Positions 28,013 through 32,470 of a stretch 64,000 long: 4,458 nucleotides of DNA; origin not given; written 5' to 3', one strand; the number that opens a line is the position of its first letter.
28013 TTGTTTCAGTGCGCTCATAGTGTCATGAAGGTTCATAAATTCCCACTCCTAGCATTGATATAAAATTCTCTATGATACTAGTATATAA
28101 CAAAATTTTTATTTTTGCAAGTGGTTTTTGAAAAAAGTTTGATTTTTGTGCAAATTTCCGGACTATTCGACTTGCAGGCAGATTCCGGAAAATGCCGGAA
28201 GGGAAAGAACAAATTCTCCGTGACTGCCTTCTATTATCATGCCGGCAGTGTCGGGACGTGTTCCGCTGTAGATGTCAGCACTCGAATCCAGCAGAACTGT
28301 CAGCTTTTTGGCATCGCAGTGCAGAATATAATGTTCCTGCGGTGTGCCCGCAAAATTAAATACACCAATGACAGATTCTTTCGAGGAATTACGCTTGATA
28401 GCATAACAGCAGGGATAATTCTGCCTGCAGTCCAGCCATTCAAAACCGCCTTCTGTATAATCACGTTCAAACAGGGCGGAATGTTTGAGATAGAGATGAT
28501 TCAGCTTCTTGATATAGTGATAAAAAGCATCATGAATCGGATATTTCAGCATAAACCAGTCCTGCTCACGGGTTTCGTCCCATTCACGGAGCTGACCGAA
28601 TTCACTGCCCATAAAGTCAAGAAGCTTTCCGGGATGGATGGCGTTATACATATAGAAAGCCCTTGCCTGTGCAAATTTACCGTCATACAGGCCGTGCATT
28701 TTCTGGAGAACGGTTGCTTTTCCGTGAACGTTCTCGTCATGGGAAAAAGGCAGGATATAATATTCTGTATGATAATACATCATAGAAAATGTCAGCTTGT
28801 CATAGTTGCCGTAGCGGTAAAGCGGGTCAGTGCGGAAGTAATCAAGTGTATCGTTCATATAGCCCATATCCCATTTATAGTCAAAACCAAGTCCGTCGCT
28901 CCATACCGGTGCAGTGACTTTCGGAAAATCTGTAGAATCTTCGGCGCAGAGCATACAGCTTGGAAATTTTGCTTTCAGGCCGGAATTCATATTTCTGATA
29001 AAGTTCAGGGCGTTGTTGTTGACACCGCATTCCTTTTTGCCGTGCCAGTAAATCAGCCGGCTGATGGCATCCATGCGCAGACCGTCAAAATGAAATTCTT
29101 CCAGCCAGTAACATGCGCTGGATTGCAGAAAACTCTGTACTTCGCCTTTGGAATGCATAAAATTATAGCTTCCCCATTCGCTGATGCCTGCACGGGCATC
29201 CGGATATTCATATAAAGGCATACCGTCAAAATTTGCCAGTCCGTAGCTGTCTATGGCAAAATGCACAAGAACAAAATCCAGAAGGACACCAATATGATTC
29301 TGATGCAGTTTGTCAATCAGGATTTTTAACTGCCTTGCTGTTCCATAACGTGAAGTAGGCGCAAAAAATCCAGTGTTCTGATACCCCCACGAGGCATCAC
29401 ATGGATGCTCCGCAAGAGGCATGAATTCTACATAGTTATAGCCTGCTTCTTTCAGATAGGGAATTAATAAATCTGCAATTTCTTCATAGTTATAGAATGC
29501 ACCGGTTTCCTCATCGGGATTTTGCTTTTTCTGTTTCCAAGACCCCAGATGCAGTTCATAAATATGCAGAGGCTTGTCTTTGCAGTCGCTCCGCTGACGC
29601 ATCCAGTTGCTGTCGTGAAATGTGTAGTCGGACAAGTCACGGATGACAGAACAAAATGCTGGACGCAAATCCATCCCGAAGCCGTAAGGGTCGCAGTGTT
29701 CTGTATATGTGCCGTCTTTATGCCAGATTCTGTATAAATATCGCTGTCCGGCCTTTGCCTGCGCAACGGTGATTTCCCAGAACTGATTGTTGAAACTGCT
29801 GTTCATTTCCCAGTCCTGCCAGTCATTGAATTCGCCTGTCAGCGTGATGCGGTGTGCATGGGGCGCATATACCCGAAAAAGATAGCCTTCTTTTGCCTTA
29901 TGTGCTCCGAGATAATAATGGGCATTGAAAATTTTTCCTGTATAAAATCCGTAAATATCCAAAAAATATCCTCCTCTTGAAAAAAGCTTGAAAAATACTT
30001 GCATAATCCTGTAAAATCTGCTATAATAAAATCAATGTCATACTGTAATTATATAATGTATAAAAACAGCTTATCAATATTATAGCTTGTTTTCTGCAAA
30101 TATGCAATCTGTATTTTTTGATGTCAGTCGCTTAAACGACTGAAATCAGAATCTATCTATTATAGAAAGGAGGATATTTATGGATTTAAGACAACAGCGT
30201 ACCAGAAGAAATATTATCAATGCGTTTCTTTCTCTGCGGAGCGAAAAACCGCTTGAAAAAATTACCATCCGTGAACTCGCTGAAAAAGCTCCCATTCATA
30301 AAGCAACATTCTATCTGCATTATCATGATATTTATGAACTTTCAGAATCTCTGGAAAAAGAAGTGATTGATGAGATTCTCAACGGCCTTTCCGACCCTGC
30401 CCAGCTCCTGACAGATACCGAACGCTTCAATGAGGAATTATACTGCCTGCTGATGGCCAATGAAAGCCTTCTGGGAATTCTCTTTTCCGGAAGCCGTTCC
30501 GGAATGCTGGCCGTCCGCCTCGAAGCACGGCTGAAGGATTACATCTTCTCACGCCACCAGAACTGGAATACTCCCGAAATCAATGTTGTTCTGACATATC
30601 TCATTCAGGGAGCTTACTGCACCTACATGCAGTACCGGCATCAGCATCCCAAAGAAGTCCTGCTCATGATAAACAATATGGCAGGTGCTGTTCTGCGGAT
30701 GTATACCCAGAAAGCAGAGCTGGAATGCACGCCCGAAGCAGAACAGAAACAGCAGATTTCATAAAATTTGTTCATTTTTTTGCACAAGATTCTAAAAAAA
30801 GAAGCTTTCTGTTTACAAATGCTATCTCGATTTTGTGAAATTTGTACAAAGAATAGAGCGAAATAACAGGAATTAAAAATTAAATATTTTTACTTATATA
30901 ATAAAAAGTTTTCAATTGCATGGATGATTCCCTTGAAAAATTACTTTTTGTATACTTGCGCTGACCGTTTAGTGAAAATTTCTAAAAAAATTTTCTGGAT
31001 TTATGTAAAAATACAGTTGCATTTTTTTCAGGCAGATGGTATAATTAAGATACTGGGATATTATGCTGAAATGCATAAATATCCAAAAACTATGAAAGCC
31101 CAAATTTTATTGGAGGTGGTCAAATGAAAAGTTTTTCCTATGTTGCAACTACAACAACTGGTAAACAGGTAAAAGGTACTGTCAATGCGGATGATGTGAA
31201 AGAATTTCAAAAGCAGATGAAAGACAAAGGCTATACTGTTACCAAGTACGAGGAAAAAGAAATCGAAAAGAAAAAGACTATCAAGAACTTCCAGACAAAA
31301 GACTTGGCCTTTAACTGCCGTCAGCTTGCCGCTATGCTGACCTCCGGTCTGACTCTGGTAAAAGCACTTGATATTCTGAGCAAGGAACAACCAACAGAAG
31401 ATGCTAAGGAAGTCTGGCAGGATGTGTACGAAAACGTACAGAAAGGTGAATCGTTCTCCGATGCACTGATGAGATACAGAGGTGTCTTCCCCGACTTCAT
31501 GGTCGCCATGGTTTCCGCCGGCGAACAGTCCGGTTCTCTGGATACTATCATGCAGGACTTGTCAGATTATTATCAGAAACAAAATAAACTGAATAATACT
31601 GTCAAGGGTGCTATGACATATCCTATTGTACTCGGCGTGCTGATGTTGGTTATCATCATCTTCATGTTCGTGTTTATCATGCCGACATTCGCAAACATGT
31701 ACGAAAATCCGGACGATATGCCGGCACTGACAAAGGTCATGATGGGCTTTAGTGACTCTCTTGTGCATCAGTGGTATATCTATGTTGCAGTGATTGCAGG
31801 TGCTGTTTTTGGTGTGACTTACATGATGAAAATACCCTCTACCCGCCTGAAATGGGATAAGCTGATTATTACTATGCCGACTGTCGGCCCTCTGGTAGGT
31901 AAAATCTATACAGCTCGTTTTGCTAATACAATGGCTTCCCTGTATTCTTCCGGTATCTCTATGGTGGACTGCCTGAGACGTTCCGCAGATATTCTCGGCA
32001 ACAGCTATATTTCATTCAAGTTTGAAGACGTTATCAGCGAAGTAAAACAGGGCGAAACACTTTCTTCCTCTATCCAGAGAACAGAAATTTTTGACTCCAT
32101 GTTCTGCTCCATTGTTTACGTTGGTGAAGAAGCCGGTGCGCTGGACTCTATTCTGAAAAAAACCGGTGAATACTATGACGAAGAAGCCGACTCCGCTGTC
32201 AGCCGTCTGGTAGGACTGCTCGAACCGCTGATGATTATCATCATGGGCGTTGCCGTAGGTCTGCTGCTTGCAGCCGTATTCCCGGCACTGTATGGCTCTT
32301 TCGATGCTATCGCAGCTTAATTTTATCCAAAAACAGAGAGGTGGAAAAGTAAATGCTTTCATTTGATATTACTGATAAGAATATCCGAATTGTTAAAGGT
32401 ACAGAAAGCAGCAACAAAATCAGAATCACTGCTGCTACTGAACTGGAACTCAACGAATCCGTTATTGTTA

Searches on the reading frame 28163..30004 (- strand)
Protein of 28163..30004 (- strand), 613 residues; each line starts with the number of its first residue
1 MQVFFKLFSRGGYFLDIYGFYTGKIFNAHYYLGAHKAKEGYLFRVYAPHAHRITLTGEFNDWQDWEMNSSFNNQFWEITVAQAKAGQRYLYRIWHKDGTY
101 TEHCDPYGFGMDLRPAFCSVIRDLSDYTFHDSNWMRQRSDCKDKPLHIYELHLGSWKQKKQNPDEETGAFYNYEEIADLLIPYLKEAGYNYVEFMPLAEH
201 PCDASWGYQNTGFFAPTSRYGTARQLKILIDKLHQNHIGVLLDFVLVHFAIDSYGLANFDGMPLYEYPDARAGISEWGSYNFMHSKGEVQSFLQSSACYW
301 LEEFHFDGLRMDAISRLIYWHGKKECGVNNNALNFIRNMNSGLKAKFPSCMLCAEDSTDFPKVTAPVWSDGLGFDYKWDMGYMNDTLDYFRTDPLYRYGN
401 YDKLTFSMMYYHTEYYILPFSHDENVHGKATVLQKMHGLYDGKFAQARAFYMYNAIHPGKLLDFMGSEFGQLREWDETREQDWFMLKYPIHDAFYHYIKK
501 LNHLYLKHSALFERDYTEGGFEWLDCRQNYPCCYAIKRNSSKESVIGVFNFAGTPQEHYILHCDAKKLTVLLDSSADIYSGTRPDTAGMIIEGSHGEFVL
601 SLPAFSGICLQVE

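Call 9: search_protein_families(library=pfam, proteins=[window:28163-30004:-], max_evalue=0.001)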
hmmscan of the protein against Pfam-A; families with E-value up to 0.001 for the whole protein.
window:28163-30004:- (613 aa): 3 families
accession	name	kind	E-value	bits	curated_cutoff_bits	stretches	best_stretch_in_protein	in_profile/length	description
PF02922.24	CBM_48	-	2.4e-15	57.1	22.4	1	32-108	2-83/83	Carbohydrate-binding module 48 (Isoamylase N-terminal domain)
PF00128.31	Alpha-amylase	-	6.3e-12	45.9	22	1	181-250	25-93/446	Alpha amylase, catalytic domain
PF22019.2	GlgB_N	-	6e-09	36.3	27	1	22-107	10-94/94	alpha-1,4-glucan branching enzyme GlgB, N-terminal domain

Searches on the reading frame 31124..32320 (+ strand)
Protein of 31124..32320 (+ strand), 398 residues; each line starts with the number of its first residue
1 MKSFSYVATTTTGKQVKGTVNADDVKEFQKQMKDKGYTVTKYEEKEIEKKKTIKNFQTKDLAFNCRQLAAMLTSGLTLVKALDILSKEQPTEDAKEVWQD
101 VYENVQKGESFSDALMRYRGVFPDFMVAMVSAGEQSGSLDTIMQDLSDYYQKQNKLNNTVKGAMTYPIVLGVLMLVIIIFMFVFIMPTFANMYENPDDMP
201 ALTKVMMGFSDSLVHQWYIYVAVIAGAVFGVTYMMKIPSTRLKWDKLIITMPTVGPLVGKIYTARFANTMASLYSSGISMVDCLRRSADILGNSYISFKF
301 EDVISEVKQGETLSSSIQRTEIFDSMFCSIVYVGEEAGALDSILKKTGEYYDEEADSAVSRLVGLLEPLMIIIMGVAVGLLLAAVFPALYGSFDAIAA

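Call 9: search_protein_families(library=pfam, proteins=[window:31124-32320:+], max_evalue=0.001)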
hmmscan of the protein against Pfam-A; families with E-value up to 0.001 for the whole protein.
window:31124-32320:+ (398 aa): 1 family
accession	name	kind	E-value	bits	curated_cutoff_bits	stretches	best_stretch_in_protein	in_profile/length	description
PF00482.28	T2SSF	-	5.8e-63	210.9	25.2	2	65-187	2-125/125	Type II secretion system (T2SS), protein F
